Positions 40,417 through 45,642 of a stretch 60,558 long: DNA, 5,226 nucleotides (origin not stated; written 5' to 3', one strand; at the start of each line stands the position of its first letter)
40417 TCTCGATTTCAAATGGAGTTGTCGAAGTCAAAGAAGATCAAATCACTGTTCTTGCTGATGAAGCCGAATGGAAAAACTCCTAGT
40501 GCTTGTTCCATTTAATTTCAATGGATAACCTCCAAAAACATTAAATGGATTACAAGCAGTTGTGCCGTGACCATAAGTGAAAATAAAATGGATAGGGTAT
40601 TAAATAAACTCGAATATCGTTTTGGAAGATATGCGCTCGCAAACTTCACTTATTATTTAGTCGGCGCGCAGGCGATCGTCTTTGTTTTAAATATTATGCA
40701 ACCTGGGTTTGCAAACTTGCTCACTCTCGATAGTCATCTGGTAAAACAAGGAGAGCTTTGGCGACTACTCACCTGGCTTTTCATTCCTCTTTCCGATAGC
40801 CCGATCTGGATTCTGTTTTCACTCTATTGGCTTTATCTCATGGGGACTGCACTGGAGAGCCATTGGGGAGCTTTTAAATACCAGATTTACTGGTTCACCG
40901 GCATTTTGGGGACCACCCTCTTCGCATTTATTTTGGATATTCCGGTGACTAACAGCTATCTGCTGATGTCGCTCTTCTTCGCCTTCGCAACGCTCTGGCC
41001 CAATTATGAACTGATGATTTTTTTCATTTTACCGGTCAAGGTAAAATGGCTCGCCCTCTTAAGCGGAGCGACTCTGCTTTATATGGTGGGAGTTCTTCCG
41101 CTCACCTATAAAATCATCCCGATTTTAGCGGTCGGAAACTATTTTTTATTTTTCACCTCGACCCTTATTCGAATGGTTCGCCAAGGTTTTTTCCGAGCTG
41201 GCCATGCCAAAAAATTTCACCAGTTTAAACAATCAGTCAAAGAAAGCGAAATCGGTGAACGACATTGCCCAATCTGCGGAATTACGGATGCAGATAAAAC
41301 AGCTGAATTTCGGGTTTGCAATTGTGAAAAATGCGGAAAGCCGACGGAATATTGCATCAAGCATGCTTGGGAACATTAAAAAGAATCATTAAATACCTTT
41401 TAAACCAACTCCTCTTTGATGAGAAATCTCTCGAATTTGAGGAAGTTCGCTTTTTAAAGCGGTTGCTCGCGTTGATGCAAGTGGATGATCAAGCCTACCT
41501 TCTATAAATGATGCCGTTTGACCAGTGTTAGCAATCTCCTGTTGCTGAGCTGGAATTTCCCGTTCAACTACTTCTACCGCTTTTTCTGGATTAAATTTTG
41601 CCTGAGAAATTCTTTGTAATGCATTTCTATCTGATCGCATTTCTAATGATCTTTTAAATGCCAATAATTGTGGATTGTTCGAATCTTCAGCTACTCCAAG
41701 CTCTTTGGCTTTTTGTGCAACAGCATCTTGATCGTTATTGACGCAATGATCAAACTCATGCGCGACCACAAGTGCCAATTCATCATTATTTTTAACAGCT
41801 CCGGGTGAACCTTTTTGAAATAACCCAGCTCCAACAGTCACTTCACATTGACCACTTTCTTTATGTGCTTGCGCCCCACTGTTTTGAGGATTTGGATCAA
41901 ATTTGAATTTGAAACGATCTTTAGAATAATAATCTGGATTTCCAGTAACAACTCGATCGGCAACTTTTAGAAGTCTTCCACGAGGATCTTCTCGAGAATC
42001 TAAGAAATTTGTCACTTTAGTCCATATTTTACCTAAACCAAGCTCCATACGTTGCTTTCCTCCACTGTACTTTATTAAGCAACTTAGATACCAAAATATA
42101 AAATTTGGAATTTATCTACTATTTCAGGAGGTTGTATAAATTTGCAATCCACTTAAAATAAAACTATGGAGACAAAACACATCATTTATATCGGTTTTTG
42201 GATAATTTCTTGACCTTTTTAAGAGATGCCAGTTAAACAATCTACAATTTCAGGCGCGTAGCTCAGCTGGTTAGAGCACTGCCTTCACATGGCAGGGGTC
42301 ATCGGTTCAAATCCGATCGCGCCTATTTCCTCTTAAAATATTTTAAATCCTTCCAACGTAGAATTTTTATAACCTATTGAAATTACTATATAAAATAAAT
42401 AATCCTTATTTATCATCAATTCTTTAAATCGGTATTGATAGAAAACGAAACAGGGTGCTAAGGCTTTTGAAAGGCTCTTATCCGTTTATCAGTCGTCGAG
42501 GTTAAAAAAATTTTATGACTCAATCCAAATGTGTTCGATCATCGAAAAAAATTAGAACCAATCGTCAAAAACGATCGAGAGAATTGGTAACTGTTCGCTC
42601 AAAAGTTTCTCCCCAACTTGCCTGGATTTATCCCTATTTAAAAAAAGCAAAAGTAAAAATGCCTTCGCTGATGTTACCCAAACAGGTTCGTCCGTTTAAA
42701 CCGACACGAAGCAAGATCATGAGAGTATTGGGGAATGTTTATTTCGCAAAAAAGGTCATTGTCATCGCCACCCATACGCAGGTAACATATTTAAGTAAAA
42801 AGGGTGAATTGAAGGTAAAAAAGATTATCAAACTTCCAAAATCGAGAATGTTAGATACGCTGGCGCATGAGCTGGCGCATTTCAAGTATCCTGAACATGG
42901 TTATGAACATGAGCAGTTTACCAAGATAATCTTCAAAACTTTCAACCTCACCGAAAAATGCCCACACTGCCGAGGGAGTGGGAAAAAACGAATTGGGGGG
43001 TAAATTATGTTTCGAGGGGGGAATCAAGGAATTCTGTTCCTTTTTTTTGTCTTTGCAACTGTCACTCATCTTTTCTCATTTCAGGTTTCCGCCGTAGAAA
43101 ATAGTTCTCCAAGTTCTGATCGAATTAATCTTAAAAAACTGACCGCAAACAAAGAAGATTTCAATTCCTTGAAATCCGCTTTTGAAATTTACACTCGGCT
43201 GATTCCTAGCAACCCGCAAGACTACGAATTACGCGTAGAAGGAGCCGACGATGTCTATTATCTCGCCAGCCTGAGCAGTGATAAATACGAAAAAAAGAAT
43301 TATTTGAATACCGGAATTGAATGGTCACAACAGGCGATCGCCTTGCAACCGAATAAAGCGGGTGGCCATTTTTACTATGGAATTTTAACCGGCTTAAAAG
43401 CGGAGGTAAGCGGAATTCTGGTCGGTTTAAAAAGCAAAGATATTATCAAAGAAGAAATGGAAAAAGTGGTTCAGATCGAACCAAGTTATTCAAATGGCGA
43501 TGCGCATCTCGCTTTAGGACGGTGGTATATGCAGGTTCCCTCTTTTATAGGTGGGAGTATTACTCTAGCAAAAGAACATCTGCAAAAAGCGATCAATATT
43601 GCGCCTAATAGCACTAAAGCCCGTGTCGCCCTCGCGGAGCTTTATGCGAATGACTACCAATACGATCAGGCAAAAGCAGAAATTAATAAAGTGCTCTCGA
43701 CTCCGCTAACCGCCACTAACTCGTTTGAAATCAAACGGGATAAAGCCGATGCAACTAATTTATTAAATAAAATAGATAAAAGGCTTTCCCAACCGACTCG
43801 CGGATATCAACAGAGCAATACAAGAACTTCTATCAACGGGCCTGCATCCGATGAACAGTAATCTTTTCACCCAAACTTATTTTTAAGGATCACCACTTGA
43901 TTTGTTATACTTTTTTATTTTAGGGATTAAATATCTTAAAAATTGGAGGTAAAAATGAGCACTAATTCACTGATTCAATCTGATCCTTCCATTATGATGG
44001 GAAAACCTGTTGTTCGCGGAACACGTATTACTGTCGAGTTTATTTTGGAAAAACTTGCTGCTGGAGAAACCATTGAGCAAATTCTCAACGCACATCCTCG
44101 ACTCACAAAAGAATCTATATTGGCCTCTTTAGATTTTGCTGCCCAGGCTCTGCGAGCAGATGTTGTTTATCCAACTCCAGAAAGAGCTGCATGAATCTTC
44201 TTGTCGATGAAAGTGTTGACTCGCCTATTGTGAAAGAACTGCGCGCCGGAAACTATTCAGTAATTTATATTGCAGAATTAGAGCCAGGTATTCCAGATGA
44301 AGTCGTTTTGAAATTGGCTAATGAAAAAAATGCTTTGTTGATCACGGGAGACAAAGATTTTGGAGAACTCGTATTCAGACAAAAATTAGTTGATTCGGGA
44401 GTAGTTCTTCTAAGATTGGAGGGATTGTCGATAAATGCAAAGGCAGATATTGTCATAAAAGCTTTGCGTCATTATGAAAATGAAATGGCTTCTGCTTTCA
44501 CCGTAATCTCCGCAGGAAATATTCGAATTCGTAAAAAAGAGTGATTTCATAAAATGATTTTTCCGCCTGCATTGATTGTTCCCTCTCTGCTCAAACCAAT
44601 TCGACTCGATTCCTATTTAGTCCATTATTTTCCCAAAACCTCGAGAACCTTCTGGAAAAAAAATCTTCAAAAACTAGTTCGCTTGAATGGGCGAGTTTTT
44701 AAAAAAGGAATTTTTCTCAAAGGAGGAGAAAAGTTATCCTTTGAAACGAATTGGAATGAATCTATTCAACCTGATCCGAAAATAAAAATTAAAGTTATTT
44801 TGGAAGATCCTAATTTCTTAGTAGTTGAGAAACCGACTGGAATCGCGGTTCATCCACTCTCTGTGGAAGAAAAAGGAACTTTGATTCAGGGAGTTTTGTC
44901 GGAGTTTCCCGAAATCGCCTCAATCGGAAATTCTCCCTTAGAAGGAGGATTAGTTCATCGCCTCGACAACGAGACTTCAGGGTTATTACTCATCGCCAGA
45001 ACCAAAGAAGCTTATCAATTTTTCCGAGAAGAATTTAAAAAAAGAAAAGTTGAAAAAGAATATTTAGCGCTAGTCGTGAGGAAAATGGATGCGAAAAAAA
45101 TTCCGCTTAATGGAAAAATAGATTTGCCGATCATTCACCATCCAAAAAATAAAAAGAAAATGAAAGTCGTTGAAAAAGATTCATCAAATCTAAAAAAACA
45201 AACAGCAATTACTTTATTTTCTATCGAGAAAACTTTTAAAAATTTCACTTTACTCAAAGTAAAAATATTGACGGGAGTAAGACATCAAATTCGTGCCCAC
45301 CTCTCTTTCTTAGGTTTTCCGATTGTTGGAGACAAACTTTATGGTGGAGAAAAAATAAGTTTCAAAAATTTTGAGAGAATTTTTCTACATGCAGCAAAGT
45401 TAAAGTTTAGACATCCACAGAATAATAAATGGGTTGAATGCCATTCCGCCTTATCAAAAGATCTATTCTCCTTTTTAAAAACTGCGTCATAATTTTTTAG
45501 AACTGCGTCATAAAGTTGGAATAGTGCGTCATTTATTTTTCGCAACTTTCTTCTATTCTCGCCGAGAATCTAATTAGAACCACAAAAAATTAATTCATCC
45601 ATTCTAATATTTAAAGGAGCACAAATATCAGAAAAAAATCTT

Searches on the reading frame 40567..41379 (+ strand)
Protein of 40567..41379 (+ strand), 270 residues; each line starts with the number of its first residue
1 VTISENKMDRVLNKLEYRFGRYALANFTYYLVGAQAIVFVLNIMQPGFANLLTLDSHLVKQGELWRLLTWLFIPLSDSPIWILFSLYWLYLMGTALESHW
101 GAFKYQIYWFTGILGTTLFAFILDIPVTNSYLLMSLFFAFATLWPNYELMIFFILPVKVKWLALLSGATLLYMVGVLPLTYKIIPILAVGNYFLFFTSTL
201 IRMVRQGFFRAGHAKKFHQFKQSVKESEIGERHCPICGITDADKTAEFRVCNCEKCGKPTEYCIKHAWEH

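Call 53: search_protein_families(library=pfam, proteins=[window:40567-41379:+], max_evalue=0.01)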
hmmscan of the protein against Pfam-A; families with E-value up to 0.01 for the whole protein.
window:40567-41379:+ (270 aa): 2 families
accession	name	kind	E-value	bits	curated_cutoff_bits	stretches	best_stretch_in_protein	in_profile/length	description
PF04511.20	DER1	-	0.0012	19.3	26.6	1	36-166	13-146/191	Der1-like family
PF01694.28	Rhomboid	-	0.0051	17.5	22.6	1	62-178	2-117/143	Rhomboid domain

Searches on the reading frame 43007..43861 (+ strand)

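Call 53: search_protein_families(library=pfam, proteins=[window:43007-43861:+], max_evalue=0.01)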
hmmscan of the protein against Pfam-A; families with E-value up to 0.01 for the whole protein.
window:43007-43861:+ (284 aa): 10 families
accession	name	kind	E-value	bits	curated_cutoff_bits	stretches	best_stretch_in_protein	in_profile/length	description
PF16811.11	TAtT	-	5.3e-12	46.1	26.5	1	150-241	149-244/263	TRAP transporter T-component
PF21033.3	RMD1-3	-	4.7e-10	39.5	26.7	1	64-178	32-142/235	Regulator of microtubule dynamics protein 1-3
PF14559.12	TPR_19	-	3.9e-08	33.9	25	1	187-230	9-52/68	Tetratricopeptide repeat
PF13431.12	TPR_17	-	1.5e-07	31.6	24.4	1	192-223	2-33/34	Tetratricopeptide repeat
PF13181.12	TPR_8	-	1.2e-05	25.5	25.7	0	204-231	2-29/34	Tetratricopeptide repeat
PF13414.12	TPR_11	-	7.6e-05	22.8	26.8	0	182-214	7-39/42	TPR repeat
PF24575.1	TPR_Slam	-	0.0032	18.3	35.2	0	182-225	60-103/104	Surface lipoprotein assembly modifier, N-terminal TPR repeats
PF13428.12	TPR_14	-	0.0054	17.8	23.5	0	183-212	15-44/44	Tetratricopeptide repeat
PF20308.4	TPR-S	-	0.0065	17.5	27.6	0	188-264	5-68/102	Tetratricopeptide Repeats-Sensor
PF05405.19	Mt_ATP-synt_B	-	0.0072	16.4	21.7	0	192-264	77-149/163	Mitochondrial ATP synthase B chain precursor (ATP-synt_B)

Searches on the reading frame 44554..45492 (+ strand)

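Call 53: search_protein_families(library=pfam, proteins=[window:44554-45492:+], max_evalue=0.01)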
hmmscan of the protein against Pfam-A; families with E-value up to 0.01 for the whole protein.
window:44554-45492:+ (312 aa): 1 family
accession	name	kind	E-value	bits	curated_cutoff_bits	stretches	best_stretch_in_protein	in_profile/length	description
PF00849.27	PseudoU_synth_2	-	6.8e-29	101.5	26.8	1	87-251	1-151/152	RNA pseudouridylate synthase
